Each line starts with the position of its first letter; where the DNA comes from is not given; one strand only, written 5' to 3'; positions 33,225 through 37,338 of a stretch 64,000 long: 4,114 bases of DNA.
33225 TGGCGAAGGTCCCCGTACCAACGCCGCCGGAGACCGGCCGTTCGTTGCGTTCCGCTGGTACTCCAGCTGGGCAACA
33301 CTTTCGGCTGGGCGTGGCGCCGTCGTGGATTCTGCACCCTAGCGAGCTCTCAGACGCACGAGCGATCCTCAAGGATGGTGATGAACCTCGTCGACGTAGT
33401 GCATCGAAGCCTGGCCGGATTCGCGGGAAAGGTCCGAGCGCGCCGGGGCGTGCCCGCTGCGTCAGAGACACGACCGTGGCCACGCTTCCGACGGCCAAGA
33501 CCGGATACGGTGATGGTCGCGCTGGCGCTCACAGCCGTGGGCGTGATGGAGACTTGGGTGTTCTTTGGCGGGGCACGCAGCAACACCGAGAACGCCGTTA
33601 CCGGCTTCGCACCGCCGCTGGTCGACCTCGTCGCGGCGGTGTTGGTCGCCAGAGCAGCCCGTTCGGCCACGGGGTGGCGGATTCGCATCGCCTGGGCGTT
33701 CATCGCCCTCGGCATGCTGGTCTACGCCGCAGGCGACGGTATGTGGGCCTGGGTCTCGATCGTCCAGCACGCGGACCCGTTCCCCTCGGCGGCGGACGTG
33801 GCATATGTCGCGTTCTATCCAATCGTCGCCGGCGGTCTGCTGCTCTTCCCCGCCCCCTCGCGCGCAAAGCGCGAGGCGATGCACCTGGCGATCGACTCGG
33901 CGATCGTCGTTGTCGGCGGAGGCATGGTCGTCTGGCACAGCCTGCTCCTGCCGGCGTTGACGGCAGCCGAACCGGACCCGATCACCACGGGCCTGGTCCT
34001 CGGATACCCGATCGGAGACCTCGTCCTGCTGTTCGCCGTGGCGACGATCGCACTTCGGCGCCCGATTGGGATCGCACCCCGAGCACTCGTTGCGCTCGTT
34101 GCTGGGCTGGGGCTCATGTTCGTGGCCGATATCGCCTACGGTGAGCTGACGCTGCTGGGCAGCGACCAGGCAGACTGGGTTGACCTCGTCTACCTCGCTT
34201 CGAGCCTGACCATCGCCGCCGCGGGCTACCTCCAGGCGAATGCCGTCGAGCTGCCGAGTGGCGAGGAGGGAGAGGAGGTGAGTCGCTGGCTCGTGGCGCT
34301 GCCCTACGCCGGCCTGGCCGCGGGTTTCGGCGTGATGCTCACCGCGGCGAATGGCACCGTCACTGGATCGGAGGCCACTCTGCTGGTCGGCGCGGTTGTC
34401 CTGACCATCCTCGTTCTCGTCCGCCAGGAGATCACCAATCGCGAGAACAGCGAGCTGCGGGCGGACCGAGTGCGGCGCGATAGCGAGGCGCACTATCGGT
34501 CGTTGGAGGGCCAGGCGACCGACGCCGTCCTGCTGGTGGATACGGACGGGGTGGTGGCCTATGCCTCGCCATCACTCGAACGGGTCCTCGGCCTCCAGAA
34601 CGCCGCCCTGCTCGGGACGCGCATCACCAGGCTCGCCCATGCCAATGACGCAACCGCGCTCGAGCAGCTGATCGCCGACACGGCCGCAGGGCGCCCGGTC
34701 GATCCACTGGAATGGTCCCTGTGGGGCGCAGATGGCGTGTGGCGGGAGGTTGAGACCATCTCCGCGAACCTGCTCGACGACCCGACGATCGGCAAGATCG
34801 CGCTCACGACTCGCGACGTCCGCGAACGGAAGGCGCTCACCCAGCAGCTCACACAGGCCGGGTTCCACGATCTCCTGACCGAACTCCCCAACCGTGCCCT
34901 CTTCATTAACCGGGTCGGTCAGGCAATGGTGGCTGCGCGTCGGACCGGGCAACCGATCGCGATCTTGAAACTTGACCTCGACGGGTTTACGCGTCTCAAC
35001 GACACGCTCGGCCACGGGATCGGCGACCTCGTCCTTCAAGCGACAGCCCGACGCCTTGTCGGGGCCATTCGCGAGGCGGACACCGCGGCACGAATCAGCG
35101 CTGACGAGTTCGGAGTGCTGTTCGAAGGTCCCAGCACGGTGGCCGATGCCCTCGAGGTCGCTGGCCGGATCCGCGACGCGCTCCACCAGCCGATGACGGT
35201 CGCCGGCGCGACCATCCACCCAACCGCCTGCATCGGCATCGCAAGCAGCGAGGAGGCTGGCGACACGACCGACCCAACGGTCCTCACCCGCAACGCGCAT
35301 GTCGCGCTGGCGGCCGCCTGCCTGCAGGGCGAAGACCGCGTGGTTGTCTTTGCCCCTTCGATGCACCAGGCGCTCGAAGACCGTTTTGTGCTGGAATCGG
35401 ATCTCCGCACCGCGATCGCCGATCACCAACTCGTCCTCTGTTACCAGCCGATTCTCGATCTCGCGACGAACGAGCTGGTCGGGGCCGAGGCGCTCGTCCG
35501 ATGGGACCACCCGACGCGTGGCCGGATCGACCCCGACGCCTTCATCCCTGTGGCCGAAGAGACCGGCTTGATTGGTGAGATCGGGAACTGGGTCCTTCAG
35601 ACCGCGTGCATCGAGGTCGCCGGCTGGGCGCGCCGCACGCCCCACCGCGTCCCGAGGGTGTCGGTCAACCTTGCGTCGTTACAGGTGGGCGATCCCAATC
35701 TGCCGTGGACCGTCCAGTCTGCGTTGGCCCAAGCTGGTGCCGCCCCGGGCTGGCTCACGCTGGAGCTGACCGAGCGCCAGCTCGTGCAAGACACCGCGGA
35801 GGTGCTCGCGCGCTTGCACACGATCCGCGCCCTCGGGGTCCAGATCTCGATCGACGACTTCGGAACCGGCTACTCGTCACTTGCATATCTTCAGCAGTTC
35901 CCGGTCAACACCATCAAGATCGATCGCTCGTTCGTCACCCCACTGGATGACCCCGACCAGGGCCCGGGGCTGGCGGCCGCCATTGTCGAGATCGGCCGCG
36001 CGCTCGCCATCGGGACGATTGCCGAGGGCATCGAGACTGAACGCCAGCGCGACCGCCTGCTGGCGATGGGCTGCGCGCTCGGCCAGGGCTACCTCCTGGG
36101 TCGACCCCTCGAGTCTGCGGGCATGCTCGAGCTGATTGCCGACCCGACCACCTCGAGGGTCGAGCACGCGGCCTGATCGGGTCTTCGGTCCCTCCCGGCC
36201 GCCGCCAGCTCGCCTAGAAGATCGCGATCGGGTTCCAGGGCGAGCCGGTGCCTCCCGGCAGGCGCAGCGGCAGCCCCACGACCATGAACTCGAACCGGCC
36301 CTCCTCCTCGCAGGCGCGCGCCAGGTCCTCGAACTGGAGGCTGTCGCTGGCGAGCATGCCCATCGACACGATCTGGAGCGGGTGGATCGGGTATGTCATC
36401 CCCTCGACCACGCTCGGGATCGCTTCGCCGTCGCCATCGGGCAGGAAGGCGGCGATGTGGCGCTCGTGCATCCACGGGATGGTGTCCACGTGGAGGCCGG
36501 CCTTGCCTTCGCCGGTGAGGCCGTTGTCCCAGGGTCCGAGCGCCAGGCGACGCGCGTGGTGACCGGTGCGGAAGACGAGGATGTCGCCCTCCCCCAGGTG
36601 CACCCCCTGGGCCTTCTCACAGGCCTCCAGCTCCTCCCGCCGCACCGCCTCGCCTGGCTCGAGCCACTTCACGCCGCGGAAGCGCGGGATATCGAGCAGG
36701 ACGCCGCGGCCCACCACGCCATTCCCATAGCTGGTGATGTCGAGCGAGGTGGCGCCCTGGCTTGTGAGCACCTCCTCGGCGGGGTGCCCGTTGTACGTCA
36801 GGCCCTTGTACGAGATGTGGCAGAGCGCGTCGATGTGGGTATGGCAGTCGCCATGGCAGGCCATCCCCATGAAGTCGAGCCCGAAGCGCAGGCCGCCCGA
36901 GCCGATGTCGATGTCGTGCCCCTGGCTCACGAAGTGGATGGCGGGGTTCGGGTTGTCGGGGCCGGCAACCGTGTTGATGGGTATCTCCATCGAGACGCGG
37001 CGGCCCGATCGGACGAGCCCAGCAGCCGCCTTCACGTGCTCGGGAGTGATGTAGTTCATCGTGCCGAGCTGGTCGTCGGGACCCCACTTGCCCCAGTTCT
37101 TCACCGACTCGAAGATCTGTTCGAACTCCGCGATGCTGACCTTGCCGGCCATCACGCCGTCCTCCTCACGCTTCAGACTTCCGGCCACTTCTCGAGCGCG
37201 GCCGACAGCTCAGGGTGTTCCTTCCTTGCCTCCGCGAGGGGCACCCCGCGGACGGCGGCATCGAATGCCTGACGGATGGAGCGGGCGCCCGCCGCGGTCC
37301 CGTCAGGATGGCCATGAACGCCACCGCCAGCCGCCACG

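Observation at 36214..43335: RuBisCO-like protein inside a kinase / triple DSD1 PLP-enzyme / cyclase-fold hydrolase operon with no characterised counterpart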

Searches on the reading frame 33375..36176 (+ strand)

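Call 73: search_protein_families(library=pfam, proteins=[window:33375-36176:+], max_evalue=0.001)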
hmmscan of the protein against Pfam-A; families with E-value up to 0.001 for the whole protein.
window:33375-36176:+ (933 aa): 5 families
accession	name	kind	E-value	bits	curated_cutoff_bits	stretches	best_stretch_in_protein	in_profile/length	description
PF00563.25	EAL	-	6.5e-70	235.6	31.3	1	676-911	3-236/236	EAL domain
PF00990.26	GGDEF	-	1.2e-32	113.3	23.8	1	497-654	2-160/161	Diguanylate cyclase, GGDEF domain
PF00989.32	PAS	-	2e-06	28.2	22.6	1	373-440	2-73/113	PAS fold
PF08448.16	PAS_4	-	2.2e-06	28.3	23.1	1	381-486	4-109/110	PAS fold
PF13426.13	PAS_9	-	5.4e-06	27.1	27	1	383-484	2-103/103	PAS domain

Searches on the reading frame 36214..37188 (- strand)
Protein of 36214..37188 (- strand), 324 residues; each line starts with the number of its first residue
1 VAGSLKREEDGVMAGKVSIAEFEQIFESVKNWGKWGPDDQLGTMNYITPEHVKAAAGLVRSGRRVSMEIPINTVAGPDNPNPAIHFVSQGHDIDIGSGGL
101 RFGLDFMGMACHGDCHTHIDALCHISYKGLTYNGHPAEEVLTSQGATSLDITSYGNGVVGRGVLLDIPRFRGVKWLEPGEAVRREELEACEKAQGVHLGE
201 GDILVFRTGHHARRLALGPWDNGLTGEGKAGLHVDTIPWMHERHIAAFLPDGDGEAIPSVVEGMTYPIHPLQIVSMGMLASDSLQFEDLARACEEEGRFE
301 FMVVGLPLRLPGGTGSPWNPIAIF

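Call 7: search_protein_families(library=pfam, proteins=[window:36214-37188:-], max_evalue=0.01)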
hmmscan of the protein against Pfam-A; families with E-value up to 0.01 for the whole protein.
window:36214-37188:- (324 aa): 1 family
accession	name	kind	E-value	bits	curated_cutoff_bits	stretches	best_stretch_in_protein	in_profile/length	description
PF04199.19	Cyclase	-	1.2e-15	58.5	23.1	1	109-251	22-136/142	Putative cyclase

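Call 8: search_protein_families(library=ncbifam, proteins=[window:36214-37188:-], max_evalue=0.01)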
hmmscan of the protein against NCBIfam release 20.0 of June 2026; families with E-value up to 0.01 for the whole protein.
window:36214-37188:- (324 aa): 0 families

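Call 33: search_solved_structures(query=window:36214-37152:-, max_evalue=0.001, show_alignments=2)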
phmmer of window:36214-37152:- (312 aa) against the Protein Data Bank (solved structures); distinct sequences matched with E-value up to 0.001: 1.
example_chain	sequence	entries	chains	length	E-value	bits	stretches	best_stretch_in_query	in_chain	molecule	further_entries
5ibz_A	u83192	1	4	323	2.1e-47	165.2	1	15-311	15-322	Uncharacterized protein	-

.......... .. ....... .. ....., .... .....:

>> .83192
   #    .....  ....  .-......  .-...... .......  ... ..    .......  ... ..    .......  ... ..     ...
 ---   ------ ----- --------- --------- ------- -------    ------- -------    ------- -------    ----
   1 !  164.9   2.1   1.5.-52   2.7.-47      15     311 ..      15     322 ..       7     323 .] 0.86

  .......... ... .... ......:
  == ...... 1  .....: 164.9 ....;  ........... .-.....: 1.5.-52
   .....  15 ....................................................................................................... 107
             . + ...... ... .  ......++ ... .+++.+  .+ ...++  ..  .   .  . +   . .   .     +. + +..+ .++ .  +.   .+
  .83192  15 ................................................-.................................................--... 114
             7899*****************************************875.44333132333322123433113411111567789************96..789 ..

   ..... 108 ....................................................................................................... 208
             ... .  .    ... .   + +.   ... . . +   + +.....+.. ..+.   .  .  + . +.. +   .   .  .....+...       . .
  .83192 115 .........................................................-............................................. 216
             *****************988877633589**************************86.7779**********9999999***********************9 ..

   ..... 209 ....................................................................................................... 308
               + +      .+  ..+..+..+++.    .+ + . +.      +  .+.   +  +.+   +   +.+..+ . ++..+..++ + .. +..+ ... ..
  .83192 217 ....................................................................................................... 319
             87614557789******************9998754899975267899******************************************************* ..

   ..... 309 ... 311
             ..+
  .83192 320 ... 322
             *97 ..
